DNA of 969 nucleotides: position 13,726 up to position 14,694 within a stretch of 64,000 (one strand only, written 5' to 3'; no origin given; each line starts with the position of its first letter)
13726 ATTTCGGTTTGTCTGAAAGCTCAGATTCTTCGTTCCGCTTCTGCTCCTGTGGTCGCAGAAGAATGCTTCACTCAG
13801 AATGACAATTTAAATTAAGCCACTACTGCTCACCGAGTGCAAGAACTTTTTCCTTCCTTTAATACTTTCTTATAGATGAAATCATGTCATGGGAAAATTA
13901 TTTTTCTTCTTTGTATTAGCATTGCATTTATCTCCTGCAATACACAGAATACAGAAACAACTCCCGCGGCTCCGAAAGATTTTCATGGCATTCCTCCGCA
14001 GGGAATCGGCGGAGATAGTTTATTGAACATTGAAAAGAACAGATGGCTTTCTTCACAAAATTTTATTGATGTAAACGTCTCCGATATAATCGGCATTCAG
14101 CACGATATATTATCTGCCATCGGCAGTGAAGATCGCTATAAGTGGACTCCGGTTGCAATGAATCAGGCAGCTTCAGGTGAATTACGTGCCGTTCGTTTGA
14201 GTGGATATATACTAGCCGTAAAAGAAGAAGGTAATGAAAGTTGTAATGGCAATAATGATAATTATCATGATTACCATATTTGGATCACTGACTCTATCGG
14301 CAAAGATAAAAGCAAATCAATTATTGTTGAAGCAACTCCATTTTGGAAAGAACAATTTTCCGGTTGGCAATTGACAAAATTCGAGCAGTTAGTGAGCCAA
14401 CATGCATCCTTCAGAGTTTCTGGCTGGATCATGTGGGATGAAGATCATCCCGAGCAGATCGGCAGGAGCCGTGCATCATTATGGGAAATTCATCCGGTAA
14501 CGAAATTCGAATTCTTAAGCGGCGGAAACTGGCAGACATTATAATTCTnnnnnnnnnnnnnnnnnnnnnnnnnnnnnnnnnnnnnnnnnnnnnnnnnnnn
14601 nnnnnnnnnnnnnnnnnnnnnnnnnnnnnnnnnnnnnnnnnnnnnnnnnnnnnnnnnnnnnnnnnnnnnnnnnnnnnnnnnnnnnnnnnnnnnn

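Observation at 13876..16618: Four-gene cassette: paralogous lipoproteins of unknown family flanking an MsrP-like molybdoenzyme and a b-type cytochrome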

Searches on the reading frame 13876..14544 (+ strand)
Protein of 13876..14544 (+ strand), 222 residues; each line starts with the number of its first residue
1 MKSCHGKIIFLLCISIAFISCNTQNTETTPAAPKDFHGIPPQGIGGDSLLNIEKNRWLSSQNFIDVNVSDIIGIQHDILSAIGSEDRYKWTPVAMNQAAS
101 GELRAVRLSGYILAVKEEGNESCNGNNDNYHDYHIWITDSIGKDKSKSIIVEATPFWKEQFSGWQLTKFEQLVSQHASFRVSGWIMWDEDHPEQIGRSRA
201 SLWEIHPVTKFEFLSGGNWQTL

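Call 3: search_protein_families(library=pfam, proteins=[window:13876-14544:+], max_evalue=0.1)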
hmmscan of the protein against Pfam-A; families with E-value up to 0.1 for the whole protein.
window:13876-14544:+ (222 aa): 0 families

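Call 5: search_protein_families(library=ncbifam, proteins=[window:13876-14544:+], max_evalue=1)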
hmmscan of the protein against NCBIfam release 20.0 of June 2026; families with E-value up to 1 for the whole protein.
window:13876-14544:+ (222 aa): 1 family
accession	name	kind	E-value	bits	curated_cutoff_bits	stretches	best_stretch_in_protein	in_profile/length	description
TIGR03962.1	mycofact_rSAM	equivalog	0.14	11.3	265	1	49-111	96-157/339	mycofactocin radical SAM maturase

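Call 40: search_protein_families(library=padloc, proteins=[window:13876-14544:+], max_evalue=0.1)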
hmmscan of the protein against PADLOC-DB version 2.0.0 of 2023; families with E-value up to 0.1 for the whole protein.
window:13876-14544:+ (222 aa): 0 families

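Call 41: search_protein_families(library=phrogs, proteins=[window:13876-14544:+], max_evalue=0.1)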
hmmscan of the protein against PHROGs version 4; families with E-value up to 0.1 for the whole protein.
window:13876-14544:+ (222 aa): 1 family
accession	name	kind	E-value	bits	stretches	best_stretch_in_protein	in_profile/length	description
phrog_32066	-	unknown function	0.069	14.1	0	127-173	17-62/68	-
